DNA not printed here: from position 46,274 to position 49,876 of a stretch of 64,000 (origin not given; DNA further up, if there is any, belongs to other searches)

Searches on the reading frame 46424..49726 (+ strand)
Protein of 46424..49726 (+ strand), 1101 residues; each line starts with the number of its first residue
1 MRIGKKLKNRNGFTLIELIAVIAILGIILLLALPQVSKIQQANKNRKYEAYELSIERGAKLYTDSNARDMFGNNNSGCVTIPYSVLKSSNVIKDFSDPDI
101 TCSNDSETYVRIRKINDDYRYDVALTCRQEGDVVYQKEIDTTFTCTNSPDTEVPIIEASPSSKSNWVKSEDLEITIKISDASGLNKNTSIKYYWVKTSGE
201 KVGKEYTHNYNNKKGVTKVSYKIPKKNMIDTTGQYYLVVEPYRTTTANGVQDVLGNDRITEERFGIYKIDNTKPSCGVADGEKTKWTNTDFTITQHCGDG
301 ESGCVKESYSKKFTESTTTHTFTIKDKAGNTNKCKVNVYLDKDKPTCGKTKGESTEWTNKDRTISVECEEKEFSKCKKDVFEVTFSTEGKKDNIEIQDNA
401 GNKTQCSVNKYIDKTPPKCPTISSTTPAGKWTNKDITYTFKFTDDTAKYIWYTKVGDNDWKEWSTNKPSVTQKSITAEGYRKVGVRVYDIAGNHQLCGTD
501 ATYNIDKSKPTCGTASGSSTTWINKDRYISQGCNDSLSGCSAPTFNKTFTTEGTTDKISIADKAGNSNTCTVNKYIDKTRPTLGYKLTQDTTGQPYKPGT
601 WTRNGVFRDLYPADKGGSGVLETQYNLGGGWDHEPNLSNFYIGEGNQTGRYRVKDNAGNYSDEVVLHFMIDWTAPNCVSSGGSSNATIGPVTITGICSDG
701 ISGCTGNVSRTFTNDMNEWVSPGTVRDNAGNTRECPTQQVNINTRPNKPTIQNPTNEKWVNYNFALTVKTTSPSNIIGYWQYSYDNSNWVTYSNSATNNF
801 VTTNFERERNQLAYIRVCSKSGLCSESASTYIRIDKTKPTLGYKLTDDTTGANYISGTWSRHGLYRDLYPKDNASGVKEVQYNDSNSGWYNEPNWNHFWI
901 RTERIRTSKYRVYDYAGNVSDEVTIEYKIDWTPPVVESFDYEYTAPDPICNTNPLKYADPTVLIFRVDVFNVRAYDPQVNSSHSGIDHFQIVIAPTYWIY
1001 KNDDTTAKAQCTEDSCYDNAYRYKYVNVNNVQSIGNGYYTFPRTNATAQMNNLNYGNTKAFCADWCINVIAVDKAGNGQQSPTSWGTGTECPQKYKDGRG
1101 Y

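Call 10: search_protein_families(library=pfam, proteins=[window:46424-49726:+], max_evalue=0.01)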
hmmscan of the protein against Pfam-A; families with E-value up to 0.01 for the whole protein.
window:46424-49726:+ (1101 aa): 4 families
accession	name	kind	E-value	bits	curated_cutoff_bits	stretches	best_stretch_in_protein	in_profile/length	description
PF12245.14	Big_3_2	-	2.6e-07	31.3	23.3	0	721-742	99-120/122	Bacterial Ig-like domain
PF07963.17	N_methyl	-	3.7e-07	29.9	21.2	1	8-33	2-27/27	Prokaryotic N-terminal methylation motif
PF24893.1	DUF7743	-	0.00022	21.3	27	0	383-424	65-112/120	Domain of unknown function (DUF7743)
PF19077.6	Big_13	-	0.00097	20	27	0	628-671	61-101/102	Bacterial Ig-like domain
